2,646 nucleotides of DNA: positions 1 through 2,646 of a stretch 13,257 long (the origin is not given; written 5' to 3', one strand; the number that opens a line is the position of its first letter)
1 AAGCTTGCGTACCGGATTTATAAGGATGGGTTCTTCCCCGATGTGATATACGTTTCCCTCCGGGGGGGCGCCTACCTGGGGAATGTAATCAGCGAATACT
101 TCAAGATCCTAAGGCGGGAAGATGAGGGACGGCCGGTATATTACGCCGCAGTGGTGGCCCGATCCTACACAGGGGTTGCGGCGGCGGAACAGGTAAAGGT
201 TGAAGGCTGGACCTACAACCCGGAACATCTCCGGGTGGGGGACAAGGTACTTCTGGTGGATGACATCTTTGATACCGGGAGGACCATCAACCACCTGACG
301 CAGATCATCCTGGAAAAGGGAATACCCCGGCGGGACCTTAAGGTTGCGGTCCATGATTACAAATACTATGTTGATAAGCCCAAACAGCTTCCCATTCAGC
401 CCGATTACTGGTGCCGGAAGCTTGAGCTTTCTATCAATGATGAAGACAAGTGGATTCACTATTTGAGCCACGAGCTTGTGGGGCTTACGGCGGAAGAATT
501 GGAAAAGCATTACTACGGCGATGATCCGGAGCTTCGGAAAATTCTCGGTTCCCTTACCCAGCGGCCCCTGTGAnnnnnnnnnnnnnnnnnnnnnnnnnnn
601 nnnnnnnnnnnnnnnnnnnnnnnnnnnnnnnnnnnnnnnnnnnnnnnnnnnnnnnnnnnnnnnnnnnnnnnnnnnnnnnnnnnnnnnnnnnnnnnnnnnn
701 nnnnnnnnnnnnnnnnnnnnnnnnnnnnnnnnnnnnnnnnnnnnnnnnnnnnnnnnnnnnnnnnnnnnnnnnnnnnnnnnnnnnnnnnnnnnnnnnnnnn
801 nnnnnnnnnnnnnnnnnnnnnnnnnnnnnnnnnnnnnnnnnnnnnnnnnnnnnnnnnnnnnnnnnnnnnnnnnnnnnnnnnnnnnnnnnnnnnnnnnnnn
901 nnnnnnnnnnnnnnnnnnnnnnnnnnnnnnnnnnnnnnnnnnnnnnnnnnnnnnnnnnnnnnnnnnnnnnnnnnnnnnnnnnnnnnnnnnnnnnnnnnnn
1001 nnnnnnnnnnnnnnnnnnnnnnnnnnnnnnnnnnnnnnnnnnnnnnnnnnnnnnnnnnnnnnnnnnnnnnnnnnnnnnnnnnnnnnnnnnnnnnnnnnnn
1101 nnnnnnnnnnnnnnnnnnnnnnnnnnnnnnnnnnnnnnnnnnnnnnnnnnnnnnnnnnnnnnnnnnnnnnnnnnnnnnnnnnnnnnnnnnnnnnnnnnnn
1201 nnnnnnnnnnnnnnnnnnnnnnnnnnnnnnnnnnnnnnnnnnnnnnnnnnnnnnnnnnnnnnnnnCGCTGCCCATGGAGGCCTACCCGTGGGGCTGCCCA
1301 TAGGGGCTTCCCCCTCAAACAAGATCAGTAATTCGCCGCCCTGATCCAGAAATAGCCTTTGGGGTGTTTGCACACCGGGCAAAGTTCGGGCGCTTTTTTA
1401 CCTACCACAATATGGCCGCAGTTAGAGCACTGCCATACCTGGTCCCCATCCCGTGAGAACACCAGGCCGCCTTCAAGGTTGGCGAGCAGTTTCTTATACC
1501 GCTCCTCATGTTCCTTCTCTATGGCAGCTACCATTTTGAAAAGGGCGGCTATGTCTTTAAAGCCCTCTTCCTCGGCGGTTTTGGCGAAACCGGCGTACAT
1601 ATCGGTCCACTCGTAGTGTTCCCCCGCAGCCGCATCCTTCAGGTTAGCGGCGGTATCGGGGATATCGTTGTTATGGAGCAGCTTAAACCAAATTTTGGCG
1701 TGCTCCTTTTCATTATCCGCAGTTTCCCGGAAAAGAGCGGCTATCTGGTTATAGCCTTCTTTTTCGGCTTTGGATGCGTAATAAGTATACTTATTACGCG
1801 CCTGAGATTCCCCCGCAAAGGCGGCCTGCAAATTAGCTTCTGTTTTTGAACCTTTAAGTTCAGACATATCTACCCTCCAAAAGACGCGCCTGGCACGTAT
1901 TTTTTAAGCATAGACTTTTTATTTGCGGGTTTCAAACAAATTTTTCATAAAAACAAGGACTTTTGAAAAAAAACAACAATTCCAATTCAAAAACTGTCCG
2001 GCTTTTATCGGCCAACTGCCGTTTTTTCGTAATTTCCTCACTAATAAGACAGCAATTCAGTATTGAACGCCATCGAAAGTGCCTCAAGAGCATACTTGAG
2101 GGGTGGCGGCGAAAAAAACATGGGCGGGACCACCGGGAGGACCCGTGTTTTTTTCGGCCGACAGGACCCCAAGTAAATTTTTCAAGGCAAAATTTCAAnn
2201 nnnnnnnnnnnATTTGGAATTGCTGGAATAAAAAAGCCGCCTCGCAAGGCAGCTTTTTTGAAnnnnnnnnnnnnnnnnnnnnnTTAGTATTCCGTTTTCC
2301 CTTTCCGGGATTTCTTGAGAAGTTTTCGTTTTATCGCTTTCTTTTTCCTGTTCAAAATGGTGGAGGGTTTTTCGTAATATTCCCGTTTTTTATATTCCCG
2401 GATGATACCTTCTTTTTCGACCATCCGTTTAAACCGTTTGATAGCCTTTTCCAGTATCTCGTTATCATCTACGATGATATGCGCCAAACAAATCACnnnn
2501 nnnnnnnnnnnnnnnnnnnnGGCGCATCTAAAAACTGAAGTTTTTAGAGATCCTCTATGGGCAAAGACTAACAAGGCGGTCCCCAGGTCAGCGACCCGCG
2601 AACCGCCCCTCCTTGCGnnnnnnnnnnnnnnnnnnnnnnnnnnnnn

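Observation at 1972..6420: About 135-255 bp inverted-repeat pair brackets the whole rpsU-M23 peptidase-recJ segment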

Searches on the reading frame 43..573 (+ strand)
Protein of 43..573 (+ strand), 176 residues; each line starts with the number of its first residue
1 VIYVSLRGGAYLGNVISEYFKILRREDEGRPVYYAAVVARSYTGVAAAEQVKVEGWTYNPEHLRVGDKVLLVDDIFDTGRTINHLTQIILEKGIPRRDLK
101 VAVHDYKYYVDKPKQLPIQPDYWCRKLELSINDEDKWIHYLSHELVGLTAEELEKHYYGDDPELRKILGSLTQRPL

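Call 12: search_protein_families(library=pfam, proteins=[window:43-573:+], max_evalue=0.01)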
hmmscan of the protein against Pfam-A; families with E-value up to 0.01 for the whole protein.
window:43-573:+ (176 aa): 2 families
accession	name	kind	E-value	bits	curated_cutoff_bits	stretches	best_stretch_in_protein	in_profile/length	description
PF00156.33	Pribosyltran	-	7.8e-08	32.2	26.3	1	6-93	37-114/158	Phosphoribosyl transferase domain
PF14681.12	UPRTase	-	0.0074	16.2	27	1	60-102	115-156/206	Uracil phosphoribosyltransferase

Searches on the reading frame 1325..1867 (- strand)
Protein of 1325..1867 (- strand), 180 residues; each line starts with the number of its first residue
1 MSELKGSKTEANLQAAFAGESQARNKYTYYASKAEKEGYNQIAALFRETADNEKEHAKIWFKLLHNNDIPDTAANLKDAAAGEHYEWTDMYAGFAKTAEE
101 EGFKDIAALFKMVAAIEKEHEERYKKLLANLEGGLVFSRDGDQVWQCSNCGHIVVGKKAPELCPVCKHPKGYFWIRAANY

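Call 11: search_protein_families(library=pfam, proteins=[window:1325-1867:-])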
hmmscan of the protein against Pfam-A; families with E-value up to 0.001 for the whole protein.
window:1325-1867:- (180 aa): 3 families
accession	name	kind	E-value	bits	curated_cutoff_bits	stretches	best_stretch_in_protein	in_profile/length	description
PF02915.23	Rubrerythrin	-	1.5e-28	100.4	22.8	1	12-128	2-137/137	Rubrerythrin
PF21349.2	RUBY_RBDX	-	1.1e-12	47.6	26.5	1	145-173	1-29/30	Rubrerythrin, rubredoxin-like domain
PF00210.30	Ferritin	-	2.2e-07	31.3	24.5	1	11-132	2-140/142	Ferritin-like domain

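Call 17: find_encoding_contigs(protein=window:1325-1867:-, flank=8000, max_places=10)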
Protein window:1325-1867:- (180 aa): no gene with exactly this product is on record in the collection.

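Call 65: list_cluster_members(proteins=[window:1325-1867:-, window:2287-2487:-, window:2618-3931:-, window:6461-7072:-, window:570-1265:+, window:7174-7563:+])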
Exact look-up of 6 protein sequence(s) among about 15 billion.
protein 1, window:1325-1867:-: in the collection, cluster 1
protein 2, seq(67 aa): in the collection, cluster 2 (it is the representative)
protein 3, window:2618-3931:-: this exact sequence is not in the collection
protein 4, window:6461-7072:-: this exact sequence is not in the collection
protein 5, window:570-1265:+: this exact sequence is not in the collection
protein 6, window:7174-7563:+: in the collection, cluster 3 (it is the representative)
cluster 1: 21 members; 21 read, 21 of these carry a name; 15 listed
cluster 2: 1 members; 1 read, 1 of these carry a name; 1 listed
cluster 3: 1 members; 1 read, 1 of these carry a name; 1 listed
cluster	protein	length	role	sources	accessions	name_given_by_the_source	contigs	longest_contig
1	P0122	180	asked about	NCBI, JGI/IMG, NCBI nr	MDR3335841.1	MAG: rubrerythrin family protein [Treponema sp.] | rubrerythrin | rubrerythrin family protein [Treponema sp.]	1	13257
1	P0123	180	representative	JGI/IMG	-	rubrerythrin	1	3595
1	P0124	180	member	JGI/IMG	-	rubrerythrin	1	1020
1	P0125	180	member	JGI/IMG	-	rubrerythrin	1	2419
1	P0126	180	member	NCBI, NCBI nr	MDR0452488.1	MAG: rubrerythrin family protein [Treponema sp.] | rubrerythrin family protein [Treponema sp.]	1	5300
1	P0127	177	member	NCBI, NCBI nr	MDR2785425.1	MAG: rubrerythrin family protein, partial [Treponema sp.] | rubrerythrin family protein [Treponema sp.]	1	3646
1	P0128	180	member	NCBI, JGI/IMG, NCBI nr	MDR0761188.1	MAG: rubrerythrin family protein [Treponema sp.] | rubrerythrin | rubrerythrin family protein [Treponema sp.]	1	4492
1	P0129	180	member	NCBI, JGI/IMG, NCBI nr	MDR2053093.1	MAG: rubrerythrin family protein [Treponema sp.] | rubrerythrin | rubrerythrin family protein [Treponema sp.]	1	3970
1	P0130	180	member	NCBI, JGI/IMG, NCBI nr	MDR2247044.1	MAG: rubrerythrin family protein [Treponema sp.] | rubrerythrin | rubrerythrin family protein [Treponema sp.]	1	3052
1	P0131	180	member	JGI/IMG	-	rubrerythrin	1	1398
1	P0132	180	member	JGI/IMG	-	rubrerythrin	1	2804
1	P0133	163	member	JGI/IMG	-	rubrerythrin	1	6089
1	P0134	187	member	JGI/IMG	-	rubrerythrin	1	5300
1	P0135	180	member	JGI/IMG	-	rubrerythrin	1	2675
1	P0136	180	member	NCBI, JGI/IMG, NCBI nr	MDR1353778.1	MAG: rubrerythrin family protein [Treponema sp.] | rubrerythrin | rubrerythrin family protein [Treponema sp.]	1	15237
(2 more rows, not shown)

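Call 66: find_encoding_contigs(protein=P0136, flank=6000, max_places=3)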
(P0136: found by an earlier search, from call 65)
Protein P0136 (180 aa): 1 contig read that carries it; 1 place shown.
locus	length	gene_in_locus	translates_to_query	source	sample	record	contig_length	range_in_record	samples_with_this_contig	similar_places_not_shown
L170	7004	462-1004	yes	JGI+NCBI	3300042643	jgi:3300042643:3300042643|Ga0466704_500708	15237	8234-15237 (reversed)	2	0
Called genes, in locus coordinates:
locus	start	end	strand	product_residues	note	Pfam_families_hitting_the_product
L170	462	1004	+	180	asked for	PF00210:Ferritin (faint), PF02915:Rubrerythrin, PF21349:RUBY_RBDX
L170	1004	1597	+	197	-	-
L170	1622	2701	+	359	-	PF03054:tRNA_Me_trans, PF20259:tRNA_Me_trans_M, PF20258:tRNA_Me_trans_C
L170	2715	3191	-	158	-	PF03358:FMN_red (weak), PF12682:Flavodoxin_4 (faint), PF12724:Flavodoxin_5 (faint)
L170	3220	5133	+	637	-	PF00664:ABC_membrane, PF00005:ABC_tran, PF02463:SMC_N (weak)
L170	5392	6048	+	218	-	PF00657:Lipase_GDSL, PF13472:Lipase_GDSL_2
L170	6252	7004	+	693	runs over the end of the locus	PF27473:CfpA_C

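Call 67: find_encoding_contigs(protein=P0126, flank=6000, max_places=3)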
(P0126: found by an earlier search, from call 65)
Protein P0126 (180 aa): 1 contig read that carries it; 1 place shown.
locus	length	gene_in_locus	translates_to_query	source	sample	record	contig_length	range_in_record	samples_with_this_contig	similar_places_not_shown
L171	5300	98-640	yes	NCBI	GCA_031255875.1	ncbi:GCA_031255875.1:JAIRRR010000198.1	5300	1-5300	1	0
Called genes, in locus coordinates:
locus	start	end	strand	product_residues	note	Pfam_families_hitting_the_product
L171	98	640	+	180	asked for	PF00210:Ferritin (faint), PF02915:Rubrerythrin, PF21349:RUBY_RBDX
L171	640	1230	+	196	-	-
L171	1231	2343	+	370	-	PF03054:tRNA_Me_trans, PF20259:tRNA_Me_trans_M, PF20258:tRNA_Me_trans_C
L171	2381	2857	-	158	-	PF03358:FMN_red (weak), PF12724:Flavodoxin_5 (faint)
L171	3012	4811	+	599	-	PF00664:ABC_membrane, PF00005:ABC_tran, PF02463:SMC_N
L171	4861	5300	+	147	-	PF00657:Lipase_GDSL (weak), PF13472:Lipase_GDSL_2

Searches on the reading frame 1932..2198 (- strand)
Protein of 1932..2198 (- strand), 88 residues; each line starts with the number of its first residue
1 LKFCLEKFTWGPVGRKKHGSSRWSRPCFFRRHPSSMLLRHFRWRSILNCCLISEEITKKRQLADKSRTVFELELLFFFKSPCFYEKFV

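Call 12: search_protein_families(library=pfam, proteins=[window:1932-2198:-], max_evalue=0.01)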
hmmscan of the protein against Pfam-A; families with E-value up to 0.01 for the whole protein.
window:1932-2198:- (88 aa): 0 families

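Call 91: list_cluster_members(proteins=[window:1935-2198:-, window:1963-2208:+, window:6176-6442:-, window:6144-6434:-, window:6186-6362:+])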
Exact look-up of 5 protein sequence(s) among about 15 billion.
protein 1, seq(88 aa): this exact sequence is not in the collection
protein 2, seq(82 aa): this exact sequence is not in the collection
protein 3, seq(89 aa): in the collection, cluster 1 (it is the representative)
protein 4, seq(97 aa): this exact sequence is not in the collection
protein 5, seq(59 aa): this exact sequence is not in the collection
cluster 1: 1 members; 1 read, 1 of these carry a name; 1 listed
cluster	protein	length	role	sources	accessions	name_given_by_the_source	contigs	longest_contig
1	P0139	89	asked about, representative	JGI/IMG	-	hypothetical protein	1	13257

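Call 92: find_homologous_proteins(query=P0139, max_evalue=0.001)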
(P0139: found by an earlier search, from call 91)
Query P0139 (89 aa): 3 proteins with E <= 0.001 among 3 candidates.
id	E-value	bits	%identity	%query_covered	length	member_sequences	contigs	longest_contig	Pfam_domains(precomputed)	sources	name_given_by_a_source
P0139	3.0e-53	196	100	100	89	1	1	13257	-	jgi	jgi:hypothetical protein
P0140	4.0e-15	74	65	70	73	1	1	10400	-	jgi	jgi:hypothetical protein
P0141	6.0e-10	57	80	39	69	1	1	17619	-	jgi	jgi:hypothetical protein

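Call 93: find_encoding_contigs(protein=P0140, flank=5000, max_places=3)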
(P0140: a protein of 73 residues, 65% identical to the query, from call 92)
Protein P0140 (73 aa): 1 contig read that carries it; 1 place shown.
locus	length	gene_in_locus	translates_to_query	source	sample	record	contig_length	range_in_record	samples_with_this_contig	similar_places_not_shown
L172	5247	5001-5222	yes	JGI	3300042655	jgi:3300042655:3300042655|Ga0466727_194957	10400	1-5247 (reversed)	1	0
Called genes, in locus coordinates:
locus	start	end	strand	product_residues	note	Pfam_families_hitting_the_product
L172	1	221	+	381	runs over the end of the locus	PF01408:GFO_IDH_MocA, PF22725:GFO_IDH_MocA_C3, PF02894:GFO_IDH_MocA_C (faint)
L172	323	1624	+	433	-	PF01547:SBP_bac_1, PF13416:SBP_bac_8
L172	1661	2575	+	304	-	PF00528:BPD_transp_1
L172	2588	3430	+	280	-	PF00528:BPD_transp_1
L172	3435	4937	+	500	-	PF22848:ASD1_dom, PF06964:Alpha-L-AF_C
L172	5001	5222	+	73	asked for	-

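Call 94: find_encoding_contigs(protein=P0141, flank=5000, max_places=3)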
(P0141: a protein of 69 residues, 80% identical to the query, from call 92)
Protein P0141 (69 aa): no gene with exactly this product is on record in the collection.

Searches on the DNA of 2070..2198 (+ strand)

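Call 80: build_rna_model(alignment_id=A4, structure=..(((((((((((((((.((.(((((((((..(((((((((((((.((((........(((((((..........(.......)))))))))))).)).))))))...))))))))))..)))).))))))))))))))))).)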
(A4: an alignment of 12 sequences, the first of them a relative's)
Model R1 built from alignment A4 (12 sequences, 143 columns); structure: as given.
model positions 118; base pairs 49; branch points 0; effective number of sequences 1.74; information 0.59 bits per position. Calibrated on 0.2 Mb of random sequence (short: E-values are rough).
structure used (alignment columns):
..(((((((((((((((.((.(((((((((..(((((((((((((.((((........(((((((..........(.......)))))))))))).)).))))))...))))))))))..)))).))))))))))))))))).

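Call 81: search_with_rna_model(model_id=R1, sources=[window, L009, L010, L015, L017, L019, L031, L059, L096, L111, L112, L121, L122, L123, L124, L125, L126, L127, L128, L129, L130, L131, L132, L133, L134, L135, L136, L137, L138, L139, L140, L141, L142, L143, L144, L145, L146, L147, L148, L149, L150, L151, L152, L153, L154, L155, L156, L157, L158, L159, L160, L161, L162, L163, L164, L165, L166, L167, L168, L169, L170, L171], max_evalue=0.01, make_alignment=true)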
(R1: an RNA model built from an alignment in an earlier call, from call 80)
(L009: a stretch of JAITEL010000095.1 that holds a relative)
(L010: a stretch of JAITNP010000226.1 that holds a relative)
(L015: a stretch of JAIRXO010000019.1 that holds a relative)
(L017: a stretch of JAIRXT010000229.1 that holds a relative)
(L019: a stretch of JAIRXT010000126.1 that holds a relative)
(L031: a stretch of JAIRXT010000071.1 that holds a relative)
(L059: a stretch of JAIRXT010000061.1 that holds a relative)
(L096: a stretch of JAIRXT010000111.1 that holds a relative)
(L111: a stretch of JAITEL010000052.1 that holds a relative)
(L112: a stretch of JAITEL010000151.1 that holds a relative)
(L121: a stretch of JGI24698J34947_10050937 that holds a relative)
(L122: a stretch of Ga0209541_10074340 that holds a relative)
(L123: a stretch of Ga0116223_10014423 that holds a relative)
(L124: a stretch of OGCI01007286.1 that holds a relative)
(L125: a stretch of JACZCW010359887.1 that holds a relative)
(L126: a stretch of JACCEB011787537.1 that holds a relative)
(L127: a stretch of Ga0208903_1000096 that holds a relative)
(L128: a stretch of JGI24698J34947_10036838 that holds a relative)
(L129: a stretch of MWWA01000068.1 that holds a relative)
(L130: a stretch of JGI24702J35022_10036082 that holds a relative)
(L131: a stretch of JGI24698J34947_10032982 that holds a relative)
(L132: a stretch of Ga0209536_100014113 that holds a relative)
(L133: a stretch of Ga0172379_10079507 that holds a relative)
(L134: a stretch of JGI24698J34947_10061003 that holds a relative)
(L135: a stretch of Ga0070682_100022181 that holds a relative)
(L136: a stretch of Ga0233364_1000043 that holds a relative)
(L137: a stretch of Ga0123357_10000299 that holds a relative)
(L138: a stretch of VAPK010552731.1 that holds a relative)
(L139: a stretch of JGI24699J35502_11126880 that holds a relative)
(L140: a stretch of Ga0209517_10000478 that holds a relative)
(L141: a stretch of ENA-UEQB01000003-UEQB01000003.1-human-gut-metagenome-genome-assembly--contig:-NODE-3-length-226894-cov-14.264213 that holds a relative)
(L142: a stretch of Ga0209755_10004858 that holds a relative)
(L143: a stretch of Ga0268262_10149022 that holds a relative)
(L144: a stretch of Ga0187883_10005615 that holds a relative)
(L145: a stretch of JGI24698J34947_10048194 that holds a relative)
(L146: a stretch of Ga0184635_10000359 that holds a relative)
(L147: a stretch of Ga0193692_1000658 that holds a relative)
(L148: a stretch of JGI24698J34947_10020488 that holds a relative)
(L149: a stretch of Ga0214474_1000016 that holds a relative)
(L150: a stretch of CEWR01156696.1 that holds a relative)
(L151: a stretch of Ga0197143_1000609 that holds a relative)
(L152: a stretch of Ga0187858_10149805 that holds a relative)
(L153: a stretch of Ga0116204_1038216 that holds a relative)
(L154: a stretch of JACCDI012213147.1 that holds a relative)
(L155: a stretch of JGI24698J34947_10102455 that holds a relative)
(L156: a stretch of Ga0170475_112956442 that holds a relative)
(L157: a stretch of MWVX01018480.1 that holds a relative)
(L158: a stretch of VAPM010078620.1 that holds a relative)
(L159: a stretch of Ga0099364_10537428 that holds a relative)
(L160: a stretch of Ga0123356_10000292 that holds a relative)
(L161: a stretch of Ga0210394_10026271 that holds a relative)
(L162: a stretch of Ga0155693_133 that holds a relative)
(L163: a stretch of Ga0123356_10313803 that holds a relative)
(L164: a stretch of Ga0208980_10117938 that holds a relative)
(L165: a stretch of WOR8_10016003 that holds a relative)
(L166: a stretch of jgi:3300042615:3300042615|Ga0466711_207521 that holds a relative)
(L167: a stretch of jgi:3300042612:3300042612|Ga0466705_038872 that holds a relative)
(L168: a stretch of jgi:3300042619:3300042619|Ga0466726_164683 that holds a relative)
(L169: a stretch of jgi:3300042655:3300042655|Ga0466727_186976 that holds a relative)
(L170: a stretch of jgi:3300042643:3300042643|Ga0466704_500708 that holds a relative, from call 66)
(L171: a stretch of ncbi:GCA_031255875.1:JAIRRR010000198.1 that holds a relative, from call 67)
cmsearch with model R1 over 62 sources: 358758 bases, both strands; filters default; matches with E-value up to 0.01: 36.
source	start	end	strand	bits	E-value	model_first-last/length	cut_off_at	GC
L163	1404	1521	-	115.4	2.9e-26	1-118/118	no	0.42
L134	1697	1814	+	108.7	1.6e-24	1-118/118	no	0.52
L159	416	532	-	107.4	3.5e-24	1-118/118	no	0.52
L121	1817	1935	+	105.8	9.3e-24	1-118/118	no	0.47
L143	356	475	+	99.6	3.5e-22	1-118/118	no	0.48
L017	2898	3011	+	96.7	2e-21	1-118/118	no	0.56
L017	3135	3250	+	91.6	4.2e-20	1-118/118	no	0.56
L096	6104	6219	+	91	6.1e-20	1-118/118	no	0.55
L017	213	326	-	89.6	1.4e-19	1-118/118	no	0.57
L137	9957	10077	+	89.1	1.9e-19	1-118/118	no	0.42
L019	6603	6719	+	88.7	2.4e-19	1-118/118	no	0.56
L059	6680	6794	+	87.5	5e-19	1-118/118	no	0.55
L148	1414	1531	-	87.5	5e-19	1-118/118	no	0.53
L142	3736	3859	+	84.7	2.7e-18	1-118/118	no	0.49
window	2073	2198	+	72.1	4.7e-15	1-118/118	no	0.51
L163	1404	1521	+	61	3.5e-12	1-118/118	no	0.42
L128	2202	2342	-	55.7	8.4e-11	1-118/118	no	0.5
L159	416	532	+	53.5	3.2e-10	1-118/118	no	0.52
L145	971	1111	+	53.4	3.2e-10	1-118/118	no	0.48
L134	1697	1814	-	52.6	5.2e-10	1-118/118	no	0.52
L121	1817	1935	-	50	2.4e-09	1-118/118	no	0.47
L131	1128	1267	+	47.3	1.3e-08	1-118/118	no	0.5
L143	356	475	-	42.9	1.7e-07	1-118/118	no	0.48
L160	4636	4748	+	36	1.1e-05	1-118/118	no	0.53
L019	6604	6718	-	35.8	1.2e-05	1-118/118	no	0.57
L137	9957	10077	-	33.4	4.9e-05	1-118/118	no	0.42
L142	3736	3859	-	31.3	0.00017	1-118/118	no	0.49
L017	2898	3011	-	31.3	0.00017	1-118/118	no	0.56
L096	6105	6218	-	30.9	0.00022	1-118/118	no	0.54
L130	1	60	+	28.6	0.00085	57-118/118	5'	0.35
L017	3136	3249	-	27.5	0.0016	1-118/118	no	0.55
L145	971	1111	-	27.3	0.0019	1-118/118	no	0.48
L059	6681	6793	-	27.2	0.002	1-118/118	no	0.54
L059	4276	4386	+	25.8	0.0045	1-118/118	no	0.6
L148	1414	1531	+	25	0.0075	1-118/118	no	0.53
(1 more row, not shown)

Alignment A5: 36 matches aligned to the model, 230 columns, each read 5' to 3' on its own strand. Consensus structure (alignment columns), stored with it:
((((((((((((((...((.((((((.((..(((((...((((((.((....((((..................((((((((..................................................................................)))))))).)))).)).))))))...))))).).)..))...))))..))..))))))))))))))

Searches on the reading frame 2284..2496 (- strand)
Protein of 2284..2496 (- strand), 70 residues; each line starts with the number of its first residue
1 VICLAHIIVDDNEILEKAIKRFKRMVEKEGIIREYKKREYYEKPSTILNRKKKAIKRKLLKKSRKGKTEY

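Call 11: search_protein_families(library=pfam, proteins=[window:2284-2496:-])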
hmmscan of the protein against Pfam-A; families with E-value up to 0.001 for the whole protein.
window:2284-2496:- (70 aa): 1 family
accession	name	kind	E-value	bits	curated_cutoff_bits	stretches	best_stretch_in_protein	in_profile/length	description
PF01165.25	Ribosomal_S21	-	9.9e-18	64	27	1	6-59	1-54/55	Ribosomal protein S21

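Call 14: find_encoding_contigs(protein=window:2284-2496:-, flank=6000, max_places=10)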
Protein window:2284-2496:- (70 aa): no gene with exactly this product is on record in the collection.

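Call 18: find_encoding_contigs(protein=window:2287-2487:-, flank=8000, max_places=10)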
Protein seq(67 aa) (67 aa): no gene with exactly this product is on record in the collection.
